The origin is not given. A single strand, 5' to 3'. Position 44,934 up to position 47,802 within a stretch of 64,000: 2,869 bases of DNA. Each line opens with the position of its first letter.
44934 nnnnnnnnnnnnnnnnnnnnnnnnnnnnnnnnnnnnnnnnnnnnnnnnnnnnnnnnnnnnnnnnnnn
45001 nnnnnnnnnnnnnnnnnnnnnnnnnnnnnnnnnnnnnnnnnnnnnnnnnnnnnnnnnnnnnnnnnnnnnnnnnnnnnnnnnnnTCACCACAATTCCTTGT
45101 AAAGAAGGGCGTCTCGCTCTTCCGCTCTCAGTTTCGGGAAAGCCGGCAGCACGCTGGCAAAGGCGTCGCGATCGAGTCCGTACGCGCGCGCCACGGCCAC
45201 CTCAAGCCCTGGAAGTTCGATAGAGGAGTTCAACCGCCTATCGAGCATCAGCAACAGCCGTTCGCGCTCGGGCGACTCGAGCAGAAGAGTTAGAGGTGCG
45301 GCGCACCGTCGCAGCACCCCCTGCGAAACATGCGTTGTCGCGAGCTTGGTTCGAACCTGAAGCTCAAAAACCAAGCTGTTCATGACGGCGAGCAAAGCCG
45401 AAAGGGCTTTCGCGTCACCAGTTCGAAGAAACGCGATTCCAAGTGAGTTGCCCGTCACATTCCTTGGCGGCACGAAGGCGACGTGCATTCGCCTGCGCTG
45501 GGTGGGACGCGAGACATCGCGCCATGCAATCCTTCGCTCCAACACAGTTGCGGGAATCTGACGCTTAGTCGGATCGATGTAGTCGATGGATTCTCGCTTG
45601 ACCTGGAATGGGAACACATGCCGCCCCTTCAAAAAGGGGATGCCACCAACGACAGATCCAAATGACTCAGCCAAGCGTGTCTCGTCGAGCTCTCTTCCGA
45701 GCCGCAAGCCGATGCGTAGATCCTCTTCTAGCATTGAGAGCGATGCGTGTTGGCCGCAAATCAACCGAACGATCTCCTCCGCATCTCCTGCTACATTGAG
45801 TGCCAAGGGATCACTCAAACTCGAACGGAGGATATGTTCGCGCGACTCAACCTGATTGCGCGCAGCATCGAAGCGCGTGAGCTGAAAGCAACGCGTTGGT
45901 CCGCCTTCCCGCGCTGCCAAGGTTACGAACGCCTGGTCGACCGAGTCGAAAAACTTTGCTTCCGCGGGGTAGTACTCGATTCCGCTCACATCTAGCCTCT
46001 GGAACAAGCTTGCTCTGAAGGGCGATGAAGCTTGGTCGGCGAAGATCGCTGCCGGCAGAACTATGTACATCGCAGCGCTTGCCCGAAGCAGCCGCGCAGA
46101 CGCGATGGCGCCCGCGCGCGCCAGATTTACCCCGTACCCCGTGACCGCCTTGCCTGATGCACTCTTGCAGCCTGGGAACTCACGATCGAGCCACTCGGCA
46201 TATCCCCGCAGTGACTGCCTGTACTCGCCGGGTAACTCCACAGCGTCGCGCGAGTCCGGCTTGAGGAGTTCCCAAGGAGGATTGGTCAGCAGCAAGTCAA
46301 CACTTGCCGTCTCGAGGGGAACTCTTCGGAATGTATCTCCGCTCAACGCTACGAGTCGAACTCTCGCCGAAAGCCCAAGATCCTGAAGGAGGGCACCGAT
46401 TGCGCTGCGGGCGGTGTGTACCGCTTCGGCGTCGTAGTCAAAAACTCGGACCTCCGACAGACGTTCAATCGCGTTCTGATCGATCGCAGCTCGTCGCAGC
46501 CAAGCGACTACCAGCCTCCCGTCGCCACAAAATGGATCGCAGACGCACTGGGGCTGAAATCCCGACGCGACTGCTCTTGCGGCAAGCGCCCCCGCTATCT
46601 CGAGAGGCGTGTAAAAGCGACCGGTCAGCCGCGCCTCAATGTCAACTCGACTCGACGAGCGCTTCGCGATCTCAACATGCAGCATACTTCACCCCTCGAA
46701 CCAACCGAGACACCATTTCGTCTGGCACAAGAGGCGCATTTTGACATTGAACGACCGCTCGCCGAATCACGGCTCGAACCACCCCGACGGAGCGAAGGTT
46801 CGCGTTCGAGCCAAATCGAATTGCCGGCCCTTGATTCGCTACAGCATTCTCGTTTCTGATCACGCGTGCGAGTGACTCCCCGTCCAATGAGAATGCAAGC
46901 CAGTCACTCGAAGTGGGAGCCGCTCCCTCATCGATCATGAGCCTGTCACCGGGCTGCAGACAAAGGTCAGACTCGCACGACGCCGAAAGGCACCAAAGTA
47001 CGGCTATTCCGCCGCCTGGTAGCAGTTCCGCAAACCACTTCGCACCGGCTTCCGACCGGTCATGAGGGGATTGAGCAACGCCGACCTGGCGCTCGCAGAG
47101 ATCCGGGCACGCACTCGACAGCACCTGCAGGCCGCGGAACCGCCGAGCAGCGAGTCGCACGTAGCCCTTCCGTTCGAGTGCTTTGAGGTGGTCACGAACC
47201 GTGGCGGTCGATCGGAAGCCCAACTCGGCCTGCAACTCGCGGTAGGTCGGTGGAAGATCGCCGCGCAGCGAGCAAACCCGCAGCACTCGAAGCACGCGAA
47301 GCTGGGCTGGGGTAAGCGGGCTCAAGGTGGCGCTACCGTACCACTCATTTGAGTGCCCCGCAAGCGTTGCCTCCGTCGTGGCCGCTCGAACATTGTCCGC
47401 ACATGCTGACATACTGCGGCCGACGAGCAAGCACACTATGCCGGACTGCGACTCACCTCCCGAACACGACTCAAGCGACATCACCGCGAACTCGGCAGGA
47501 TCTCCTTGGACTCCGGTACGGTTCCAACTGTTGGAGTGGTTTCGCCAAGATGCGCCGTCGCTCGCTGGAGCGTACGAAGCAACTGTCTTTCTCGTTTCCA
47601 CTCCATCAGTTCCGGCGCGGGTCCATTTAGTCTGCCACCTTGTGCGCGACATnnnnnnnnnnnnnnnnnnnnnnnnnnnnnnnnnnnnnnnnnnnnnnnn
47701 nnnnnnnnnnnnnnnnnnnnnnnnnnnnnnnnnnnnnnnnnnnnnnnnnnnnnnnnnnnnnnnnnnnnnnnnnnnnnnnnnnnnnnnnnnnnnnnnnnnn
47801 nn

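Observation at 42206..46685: Candidate Type IIS restriction-modification system (HNH endonuclease + m6A MTase + m5C MTase) carried as prophage cargo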

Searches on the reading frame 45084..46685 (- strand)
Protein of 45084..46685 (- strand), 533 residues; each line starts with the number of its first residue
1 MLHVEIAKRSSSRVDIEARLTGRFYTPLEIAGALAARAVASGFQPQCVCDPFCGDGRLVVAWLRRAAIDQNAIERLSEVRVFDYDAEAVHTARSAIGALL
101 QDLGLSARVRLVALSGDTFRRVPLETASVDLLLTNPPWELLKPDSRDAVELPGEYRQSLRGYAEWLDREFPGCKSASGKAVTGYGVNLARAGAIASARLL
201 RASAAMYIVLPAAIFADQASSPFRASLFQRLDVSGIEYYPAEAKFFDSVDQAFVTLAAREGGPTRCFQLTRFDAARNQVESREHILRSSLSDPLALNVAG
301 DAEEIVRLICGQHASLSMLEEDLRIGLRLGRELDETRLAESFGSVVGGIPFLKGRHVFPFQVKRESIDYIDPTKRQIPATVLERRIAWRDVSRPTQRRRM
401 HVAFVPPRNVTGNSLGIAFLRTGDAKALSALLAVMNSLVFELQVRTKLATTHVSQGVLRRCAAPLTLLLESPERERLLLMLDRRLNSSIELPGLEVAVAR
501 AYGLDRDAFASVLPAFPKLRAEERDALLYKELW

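Call 3: search_protein_families(library=pfam, proteins=[window:45084-46685:-], max_evalue=0.01)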
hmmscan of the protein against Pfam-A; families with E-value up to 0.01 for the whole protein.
window:45084-46685:- (533 aa): 2 families
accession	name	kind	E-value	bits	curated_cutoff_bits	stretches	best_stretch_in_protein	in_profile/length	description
PF02384.22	N6_Mtase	-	0.00022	21.1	20.4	1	17-139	21-136/311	N-6 DNA Methylase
PF01170.24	UPF0020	-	0.0092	16.1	22.3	0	46-138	30-131/197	RMKL-like, methyltransferase domain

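Call 4: search_protein_families(library=ncbifam, proteins=[window:45084-46685:-], max_evalue=0.01)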
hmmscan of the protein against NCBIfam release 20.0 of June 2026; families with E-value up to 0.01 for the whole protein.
window:45084-46685:- (533 aa): 1 family
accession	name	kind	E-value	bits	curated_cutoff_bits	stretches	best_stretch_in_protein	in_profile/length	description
TIGR02987.1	met_A_Alw26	exception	2.4e-71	241.1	353.5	1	21-528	3-517/523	Alw26I/Eco31I/Esp3I family type II restriction adenine-specific DNA-methyltransferase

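Call 35: search_protein_families(library=padloc, proteins=[window:45084-46685:-], max_evalue=0.01)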
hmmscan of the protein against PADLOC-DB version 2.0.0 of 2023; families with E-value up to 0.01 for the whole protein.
window:45084-46685:- (533 aa): 12 families
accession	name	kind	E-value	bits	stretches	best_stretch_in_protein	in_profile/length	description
PDLC03365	MTase_II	-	2.2e-90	302.1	1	19-528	38-563/578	Type II methyltransferase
PDLC03237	MTase_II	-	2.2e-14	50.4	1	18-455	117-565/1036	Type II methyltransferase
PDLC04134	mad2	-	7.6e-10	36.2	1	20-254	269-441/492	mads_2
PDLC03226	MTase_II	-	5.3e-08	29.9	1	18-138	13-138/579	Type II methyltransferase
PDLC03267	MTase_II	-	1.2e-06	25.8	1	18-91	10-75/539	Type II methyltransferase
PDLC03338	MTase_II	-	2.7e-05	21.1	1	21-163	129-276/604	Type II methyltransferase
PDLC03335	MTase_II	-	6.9e-05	19.7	1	21-138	79-205/607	Type II methyltransferase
PDLC03620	REase_MTase_IIG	-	0.00047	15.8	1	383-446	1198-1261/1378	Type IIG restriction enzyme-methyltransferase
PDLC03313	MTase_II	-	0.001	15.7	1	57-138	69-154/563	Type II methyltransferase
PDLC03227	MTase_II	-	0.0018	15.3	1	20-147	26-151/494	Type II methyltransferase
PDLC03622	REase_MTase_IIG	-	0.0026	13.1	0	128-148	828-848/1524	Type IIG restriction enzyme-methyltransferase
PDLC03320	MTase_II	-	0.0099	13.1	0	123-176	46-97/289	Type II methyltransferase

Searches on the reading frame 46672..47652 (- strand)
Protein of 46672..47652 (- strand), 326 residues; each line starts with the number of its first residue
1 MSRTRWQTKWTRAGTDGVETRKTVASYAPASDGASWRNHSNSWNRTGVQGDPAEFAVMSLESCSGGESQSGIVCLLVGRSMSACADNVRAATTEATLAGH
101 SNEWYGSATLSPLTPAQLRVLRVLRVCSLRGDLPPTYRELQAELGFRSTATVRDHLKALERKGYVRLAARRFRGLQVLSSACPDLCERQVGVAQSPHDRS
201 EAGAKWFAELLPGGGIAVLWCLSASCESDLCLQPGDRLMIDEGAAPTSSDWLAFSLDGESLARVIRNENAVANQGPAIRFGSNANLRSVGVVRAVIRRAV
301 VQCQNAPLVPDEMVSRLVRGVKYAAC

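Call 3: search_protein_families(library=pfam, proteins=[window:46672-47652:-], max_evalue=0.01)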
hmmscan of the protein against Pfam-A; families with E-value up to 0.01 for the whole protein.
window:46672-47652:- (326 aa): 3 families
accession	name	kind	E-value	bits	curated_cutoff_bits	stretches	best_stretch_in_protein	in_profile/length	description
PF01726.22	LexA_DNA_bind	-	1.3e-16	60.6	23.7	1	111-173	2-64/65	LexA DNA binding domain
PF12840.13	HTH_20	-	0.00068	20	27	1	115-163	4-46/51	Helix-turn-helix domain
PF13412.12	HTH_24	-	0.0095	15.9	21.9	0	137-166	20-48/48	Winged helix-turn-helix DNA-binding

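Call 4: search_protein_families(library=ncbifam, proteins=[window:46672-47652:-], max_evalue=0.01)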
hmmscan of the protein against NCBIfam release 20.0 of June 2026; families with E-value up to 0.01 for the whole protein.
window:46672-47652:- (326 aa): 1 family
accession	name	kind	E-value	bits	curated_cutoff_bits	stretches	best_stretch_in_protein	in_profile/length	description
TIGR00498.1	lexA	equivalog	2.1e-13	50.4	110.95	1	111-179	2-70/203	transcriptional repressor LexA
